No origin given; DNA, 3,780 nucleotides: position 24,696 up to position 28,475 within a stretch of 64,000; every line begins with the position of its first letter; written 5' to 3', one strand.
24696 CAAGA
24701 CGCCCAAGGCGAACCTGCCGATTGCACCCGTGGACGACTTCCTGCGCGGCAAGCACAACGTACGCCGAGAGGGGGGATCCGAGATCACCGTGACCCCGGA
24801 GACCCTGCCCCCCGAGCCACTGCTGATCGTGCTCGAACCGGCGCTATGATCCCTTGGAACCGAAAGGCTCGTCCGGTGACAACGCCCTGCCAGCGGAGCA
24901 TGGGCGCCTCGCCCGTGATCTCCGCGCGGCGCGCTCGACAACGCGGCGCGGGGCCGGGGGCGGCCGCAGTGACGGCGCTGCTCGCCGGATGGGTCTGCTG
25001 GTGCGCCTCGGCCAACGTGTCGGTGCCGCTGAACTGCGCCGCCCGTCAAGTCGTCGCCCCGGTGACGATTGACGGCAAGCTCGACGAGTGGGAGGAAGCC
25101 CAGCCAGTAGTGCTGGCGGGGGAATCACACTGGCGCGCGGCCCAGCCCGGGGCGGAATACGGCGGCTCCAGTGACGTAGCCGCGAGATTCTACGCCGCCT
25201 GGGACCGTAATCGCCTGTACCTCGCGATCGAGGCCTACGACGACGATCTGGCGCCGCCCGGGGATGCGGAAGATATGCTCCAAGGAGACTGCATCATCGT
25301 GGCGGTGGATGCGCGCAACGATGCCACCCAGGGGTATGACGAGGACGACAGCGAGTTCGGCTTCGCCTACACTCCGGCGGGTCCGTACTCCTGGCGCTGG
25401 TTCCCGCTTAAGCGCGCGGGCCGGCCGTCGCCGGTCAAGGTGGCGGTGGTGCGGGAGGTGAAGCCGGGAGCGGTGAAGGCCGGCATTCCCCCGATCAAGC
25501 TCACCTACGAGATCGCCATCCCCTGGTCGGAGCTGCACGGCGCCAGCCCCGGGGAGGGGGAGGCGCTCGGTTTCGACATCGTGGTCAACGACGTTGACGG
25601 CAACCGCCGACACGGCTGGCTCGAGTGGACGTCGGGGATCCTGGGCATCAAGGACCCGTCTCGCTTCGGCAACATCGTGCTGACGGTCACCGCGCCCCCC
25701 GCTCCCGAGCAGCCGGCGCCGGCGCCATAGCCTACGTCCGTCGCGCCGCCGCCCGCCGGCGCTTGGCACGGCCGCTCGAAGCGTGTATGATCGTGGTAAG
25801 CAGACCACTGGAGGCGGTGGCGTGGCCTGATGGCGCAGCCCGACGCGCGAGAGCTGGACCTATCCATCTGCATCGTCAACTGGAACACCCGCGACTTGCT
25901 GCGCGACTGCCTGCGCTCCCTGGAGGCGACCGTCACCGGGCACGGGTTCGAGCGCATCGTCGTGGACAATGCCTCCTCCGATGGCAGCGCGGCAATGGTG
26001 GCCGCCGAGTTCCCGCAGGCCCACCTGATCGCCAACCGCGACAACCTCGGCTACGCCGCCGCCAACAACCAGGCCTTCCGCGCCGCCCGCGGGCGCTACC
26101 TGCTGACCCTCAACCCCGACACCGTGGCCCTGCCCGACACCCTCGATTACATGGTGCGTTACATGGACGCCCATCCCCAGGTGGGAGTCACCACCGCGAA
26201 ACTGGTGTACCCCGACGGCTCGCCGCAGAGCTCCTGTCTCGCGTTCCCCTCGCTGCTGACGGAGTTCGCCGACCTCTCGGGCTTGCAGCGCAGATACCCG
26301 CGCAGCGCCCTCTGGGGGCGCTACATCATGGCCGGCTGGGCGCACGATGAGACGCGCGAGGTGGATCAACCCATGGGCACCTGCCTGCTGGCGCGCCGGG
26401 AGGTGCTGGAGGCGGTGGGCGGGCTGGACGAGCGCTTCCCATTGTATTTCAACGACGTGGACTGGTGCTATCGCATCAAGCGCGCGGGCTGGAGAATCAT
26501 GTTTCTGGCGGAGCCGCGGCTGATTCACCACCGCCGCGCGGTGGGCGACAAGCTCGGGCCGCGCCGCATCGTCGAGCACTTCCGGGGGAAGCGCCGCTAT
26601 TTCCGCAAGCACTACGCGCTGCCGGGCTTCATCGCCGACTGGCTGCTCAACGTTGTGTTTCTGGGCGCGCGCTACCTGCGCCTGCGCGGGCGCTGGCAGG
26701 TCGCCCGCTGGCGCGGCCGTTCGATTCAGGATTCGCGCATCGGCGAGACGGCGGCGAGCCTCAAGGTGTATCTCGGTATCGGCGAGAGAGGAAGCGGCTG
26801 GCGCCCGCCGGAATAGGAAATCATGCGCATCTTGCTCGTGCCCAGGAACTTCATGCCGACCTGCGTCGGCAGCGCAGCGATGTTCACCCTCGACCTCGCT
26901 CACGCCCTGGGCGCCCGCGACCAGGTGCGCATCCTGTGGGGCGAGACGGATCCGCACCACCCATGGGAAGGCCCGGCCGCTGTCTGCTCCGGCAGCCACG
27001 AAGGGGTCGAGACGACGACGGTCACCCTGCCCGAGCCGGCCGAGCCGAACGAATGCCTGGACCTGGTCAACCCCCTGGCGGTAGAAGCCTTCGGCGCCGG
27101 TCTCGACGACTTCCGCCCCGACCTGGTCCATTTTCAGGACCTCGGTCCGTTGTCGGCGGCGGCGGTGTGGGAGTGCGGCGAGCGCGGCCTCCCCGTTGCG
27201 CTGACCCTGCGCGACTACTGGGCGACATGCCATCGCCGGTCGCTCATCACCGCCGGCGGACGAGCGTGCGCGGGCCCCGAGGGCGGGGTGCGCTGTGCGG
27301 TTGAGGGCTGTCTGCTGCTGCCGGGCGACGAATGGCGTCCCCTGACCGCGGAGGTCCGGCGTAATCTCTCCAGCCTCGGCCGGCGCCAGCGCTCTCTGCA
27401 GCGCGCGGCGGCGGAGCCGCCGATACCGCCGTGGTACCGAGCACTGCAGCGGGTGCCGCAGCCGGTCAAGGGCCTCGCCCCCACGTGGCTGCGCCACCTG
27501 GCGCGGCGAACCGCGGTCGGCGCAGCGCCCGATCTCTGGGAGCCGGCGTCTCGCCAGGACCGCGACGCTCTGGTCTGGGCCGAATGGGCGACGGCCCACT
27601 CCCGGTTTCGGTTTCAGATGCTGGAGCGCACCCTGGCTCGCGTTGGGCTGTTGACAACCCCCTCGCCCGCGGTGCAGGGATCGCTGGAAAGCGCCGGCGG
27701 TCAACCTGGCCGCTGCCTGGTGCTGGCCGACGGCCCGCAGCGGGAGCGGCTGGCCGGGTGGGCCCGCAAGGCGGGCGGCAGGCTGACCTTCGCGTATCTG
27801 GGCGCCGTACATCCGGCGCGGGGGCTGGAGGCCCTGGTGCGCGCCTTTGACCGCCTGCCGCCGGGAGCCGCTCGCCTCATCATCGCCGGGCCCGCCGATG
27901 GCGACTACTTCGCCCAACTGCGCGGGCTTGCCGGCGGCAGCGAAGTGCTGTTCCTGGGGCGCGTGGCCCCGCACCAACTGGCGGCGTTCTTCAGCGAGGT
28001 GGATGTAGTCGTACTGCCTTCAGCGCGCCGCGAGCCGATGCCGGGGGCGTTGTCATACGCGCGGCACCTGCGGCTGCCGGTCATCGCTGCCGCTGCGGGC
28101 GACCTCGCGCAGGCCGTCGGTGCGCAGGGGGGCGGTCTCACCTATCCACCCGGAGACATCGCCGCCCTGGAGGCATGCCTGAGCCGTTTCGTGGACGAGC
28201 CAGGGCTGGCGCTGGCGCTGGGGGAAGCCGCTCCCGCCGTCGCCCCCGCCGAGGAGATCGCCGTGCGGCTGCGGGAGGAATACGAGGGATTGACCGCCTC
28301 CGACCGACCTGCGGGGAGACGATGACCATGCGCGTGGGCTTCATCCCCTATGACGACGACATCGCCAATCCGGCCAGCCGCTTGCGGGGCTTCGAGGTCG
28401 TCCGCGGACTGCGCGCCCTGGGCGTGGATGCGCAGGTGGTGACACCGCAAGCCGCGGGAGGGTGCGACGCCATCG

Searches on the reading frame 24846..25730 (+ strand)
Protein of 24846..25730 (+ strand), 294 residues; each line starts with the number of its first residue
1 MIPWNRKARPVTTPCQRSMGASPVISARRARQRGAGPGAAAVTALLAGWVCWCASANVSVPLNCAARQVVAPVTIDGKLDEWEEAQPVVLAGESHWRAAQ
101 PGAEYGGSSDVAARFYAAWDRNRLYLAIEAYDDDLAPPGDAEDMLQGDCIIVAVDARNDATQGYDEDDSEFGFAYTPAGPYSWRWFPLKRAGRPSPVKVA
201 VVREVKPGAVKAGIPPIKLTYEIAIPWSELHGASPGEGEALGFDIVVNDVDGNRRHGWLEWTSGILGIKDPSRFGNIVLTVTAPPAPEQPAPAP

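Call 18: search_protein_families(library=pfam, proteins=[window:24846-25730:+], max_evalue=0.001)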
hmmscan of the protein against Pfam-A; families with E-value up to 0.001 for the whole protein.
window:24846-25730:+ (294 aa): 1 family
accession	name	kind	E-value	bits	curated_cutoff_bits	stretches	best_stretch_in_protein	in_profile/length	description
PF06452.16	CBM9_1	-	1e-16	61.8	23.4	1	75-280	1-183/185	Carbohydrate family 9 binding domain-like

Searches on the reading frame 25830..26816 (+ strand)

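Call 18: search_protein_families(library=pfam, proteins=[window:25830-26816:+], max_evalue=0.001)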
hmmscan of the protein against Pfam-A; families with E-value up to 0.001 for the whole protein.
window:25830-26816:+ (328 aa): 5 families
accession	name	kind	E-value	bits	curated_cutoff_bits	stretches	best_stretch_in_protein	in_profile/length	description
PF00535.33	Glycos_transf_2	-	8.4e-23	81.6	23.3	1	12-131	1-122/168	Glycosyl transferase family 2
PF13641.12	Glyco_tranf_2_3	-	1.2e-18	68.4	27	1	11-232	3-210/230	Glycosyltransferase like family 2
PF10111.15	Glyco_tranf_2_2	-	2.1e-06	27.9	27.3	0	13-128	4-122/276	Glycosyltransferase like family 2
PF13632.12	Glyco_trans_2_3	-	2.2e-05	24.8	27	1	91-234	2-123/198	Glycosyl transferase family group 2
PF13506.12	Glyco_transf_21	-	0.00029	20.8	21.7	0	79-229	22-150/174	Glycosyl transferase family 21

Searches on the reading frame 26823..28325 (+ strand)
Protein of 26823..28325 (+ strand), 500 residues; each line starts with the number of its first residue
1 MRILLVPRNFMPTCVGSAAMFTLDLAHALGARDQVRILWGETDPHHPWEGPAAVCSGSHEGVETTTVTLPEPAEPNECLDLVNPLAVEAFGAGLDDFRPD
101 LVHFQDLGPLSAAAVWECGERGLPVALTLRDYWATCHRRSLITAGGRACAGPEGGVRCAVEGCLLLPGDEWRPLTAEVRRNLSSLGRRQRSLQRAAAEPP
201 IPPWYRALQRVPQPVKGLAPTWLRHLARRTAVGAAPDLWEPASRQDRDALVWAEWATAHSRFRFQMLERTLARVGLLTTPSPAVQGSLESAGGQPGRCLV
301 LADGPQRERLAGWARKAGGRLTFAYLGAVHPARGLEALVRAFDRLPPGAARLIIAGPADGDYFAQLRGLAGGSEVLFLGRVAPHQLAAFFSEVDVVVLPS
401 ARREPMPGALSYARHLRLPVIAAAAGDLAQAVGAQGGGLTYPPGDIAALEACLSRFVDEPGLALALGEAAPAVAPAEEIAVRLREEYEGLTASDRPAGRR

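Call 18: search_protein_families(library=pfam, proteins=[window:26823-28325:+], max_evalue=0.001)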
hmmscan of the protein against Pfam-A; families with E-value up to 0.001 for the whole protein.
window:26823-28325:+ (500 aa): 3 families
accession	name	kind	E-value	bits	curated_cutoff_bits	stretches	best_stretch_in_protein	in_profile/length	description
PF00534.26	Glycos_transf_1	-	2.7e-16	60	26.4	1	316-471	11-170/172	Glycosyl transferases group 1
PF13692.12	Glyco_trans_1_4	-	4.7e-16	59.8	27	1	322-457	3-140/142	Glycosyl transferases group 1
PF13439.12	Glyco_transf_4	-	2.9e-07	31.1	28.5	1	16-134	2-108/170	Glycosyltransferase Family 4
